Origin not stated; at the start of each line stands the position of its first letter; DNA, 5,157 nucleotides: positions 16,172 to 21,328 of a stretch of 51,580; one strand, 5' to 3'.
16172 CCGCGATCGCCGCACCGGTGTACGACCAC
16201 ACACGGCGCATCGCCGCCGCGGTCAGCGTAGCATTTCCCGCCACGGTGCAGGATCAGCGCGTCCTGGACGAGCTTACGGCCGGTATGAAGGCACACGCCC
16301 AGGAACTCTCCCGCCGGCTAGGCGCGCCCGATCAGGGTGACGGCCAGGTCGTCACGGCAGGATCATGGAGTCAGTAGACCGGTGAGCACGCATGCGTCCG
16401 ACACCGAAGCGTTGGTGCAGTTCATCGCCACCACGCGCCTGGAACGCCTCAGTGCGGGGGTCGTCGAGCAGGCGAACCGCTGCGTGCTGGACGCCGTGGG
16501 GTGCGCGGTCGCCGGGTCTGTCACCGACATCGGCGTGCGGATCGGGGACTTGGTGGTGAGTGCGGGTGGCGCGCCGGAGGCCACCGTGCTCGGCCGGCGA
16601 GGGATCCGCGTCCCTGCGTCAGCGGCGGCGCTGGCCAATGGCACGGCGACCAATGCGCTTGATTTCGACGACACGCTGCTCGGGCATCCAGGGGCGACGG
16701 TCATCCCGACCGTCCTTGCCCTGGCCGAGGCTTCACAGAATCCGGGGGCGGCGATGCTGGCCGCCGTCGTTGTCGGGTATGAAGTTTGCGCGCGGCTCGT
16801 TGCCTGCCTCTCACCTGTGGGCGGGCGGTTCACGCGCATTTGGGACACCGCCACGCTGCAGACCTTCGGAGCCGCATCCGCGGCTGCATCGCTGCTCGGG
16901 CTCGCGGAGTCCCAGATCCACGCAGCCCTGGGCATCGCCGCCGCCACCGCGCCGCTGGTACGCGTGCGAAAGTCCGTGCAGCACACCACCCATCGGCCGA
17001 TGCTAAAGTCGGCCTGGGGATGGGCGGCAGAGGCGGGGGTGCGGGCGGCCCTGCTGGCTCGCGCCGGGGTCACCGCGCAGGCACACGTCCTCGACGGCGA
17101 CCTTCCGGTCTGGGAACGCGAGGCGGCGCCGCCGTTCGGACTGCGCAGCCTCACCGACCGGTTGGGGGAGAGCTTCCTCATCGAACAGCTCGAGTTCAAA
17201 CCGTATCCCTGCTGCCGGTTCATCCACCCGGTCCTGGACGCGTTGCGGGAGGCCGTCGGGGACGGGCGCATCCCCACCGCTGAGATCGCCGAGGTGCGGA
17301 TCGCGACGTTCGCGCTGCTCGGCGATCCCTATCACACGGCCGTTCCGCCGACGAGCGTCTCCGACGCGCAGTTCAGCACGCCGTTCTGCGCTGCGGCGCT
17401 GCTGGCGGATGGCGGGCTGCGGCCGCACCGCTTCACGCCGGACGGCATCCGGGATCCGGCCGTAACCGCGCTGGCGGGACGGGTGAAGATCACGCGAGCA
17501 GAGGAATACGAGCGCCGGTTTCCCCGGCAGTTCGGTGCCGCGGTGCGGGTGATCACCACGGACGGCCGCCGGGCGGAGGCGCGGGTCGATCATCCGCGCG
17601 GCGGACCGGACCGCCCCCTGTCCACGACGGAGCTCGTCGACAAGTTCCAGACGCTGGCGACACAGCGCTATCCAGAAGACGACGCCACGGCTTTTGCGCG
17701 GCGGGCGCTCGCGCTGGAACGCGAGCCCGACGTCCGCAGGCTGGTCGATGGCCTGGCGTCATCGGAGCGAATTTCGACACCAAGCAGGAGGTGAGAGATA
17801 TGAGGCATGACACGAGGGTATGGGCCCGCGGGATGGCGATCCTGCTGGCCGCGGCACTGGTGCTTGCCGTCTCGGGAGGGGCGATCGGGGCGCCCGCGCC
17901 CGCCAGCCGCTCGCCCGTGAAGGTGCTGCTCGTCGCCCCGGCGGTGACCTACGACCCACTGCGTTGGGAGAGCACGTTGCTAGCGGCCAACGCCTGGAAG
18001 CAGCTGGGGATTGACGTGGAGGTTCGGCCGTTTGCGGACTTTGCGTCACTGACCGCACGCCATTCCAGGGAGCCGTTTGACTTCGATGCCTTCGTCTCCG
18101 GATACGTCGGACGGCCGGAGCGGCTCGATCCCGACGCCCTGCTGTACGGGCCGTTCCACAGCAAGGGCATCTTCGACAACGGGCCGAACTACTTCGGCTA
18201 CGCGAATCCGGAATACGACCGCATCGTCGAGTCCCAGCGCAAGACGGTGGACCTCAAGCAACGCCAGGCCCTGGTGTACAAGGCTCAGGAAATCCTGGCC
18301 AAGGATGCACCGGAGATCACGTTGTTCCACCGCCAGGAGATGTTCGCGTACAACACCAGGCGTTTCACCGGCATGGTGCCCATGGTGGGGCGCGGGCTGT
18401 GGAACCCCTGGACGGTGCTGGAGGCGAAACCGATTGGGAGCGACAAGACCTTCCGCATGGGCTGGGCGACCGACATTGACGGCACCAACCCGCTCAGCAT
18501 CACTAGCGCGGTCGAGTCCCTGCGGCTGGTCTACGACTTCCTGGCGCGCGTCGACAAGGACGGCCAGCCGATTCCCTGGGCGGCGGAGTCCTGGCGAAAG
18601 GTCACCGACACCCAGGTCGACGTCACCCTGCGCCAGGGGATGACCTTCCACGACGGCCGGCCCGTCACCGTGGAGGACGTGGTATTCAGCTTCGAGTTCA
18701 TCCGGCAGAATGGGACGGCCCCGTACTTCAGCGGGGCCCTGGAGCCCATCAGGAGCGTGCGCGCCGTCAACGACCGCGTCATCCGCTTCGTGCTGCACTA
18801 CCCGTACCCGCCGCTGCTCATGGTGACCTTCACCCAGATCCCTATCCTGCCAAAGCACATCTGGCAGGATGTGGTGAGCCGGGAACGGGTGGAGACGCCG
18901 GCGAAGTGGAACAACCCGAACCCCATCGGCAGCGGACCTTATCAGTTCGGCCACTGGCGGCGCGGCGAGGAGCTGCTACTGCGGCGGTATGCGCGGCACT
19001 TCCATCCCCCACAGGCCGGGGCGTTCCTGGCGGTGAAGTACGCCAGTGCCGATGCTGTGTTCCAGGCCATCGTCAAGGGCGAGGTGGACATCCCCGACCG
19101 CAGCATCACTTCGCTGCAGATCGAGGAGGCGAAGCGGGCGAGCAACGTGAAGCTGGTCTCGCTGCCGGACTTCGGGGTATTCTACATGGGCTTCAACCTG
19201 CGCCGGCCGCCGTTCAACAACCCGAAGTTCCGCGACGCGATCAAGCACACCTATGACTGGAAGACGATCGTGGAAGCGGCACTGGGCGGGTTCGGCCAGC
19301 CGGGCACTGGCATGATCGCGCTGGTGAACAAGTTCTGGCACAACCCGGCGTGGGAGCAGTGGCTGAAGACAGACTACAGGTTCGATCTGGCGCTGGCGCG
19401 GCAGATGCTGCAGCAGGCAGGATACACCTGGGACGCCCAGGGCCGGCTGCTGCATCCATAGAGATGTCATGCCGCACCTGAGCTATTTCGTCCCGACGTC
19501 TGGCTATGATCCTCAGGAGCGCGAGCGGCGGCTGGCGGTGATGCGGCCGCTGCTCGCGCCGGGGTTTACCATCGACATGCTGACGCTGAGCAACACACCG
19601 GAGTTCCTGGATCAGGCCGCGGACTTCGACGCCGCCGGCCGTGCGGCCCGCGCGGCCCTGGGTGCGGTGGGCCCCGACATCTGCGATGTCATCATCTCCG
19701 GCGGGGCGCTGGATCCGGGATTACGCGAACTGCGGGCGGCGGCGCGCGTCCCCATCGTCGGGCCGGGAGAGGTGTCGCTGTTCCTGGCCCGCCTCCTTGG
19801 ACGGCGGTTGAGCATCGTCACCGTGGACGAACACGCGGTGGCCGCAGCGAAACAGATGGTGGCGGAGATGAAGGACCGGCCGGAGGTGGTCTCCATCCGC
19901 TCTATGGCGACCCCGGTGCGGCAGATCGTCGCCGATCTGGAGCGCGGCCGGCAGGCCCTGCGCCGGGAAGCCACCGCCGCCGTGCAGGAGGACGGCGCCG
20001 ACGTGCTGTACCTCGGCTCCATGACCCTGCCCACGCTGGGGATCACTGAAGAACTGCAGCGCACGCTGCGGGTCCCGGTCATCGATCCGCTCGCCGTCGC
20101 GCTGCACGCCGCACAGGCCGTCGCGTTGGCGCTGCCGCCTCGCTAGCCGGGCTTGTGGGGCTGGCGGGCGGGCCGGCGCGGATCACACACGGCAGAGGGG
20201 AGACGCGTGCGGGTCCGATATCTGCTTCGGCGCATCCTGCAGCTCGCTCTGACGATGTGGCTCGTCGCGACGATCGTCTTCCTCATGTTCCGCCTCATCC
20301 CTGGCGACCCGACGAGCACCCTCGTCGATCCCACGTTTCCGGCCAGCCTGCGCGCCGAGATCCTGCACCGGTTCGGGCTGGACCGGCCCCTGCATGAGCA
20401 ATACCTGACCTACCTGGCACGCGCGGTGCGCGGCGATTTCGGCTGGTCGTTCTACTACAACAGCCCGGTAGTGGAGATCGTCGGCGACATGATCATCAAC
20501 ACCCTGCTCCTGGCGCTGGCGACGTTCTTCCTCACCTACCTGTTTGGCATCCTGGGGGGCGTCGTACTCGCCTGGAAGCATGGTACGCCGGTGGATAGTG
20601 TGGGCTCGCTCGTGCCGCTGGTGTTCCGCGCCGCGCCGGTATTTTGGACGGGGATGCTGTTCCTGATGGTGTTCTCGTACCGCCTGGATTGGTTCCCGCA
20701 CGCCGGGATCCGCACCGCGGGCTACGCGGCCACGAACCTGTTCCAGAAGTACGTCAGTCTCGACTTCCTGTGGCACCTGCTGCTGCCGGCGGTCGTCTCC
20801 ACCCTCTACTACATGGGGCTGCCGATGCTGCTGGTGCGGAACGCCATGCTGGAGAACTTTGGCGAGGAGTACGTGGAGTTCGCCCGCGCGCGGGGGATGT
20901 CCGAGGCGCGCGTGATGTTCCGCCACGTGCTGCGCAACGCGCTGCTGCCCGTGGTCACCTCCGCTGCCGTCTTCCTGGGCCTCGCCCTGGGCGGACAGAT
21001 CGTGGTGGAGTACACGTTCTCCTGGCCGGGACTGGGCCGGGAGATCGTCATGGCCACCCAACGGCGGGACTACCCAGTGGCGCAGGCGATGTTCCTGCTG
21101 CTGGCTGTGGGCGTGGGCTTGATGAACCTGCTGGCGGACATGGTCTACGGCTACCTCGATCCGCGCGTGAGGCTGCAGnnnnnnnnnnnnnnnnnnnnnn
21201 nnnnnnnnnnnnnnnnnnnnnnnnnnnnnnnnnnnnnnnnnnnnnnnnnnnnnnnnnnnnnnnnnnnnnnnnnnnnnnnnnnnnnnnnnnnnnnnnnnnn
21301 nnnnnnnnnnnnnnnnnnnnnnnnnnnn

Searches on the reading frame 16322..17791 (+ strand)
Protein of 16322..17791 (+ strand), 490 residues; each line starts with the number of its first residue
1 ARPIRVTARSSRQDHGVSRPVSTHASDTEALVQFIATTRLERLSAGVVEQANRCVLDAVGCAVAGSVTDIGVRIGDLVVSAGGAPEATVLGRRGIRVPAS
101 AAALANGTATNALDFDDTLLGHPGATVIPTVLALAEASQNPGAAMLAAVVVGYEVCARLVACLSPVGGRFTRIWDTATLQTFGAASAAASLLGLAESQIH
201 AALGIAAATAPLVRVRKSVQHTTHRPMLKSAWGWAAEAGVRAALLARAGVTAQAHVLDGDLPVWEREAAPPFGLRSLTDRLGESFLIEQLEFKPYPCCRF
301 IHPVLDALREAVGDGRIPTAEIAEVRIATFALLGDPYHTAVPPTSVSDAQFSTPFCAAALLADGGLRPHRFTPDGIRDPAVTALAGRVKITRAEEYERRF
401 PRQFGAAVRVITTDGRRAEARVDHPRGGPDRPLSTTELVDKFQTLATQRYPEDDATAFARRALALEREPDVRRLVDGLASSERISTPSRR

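Call 31: search_protein_families(library=pfam, proteins=[window:16322-17791:+], max_evalue=0.001)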
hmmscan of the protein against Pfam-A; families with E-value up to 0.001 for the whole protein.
window:16322-17791:+ (490 aa): 2 families
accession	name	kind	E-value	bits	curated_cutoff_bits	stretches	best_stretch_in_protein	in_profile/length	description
PF03972.19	MmgE_PrpD_N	-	1.8e-49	168.6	32.1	1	30-260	2-228/244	MmgE/PrpD N-terminal domain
PF19305.4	MmgE_PrpD_C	-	4.3e-38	131.3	32.1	1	295-461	1-167/173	MmgE/PrpD C-terminal domain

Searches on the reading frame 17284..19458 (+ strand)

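Call 31: search_protein_families(library=pfam, proteins=[window:17284-19458:+], max_evalue=0.001)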
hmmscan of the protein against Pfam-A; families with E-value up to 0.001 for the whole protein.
window:17284-19458:+ (725 aa): 1 family
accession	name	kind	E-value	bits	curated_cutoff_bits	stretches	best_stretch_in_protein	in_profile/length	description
PF00496.27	SBP_bac_5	-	1.6e-64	218.8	32.4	1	429-720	2-284/368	Bacterial extracellular solute-binding proteins, family 5 Middle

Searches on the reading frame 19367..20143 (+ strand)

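Call 31: search_protein_families(library=pfam, proteins=[window:19367-20143:+], max_evalue=0.001)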
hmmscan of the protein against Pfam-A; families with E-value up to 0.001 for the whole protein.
window:19367-20143:+ (259 aa): 1 family
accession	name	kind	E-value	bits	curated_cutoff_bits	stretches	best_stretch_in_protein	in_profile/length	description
PF01177.27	Asp_Glu_race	-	1.2e-20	74.6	31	1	63-249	25-211/211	Asp/Glu/Hydantoin racemase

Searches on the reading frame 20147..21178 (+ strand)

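Call 31: search_protein_families(library=pfam, proteins=[window:20147-21178:+], max_evalue=0.001)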
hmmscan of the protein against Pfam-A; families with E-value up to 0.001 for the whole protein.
window:20147-21178:+ (344 aa): 2 families
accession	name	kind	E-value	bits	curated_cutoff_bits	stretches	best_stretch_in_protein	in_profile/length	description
PF00528.27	BPD_transp_1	-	2.2e-41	142.1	26.4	1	134-342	1-183/184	Binding-protein-dependent transport system inner membrane component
PF19300.4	BPD_transp_1_N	-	9.8e-11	42.3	23.8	1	23-96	2-75/114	Binding-prot-dependent transport system membrane comp, N-term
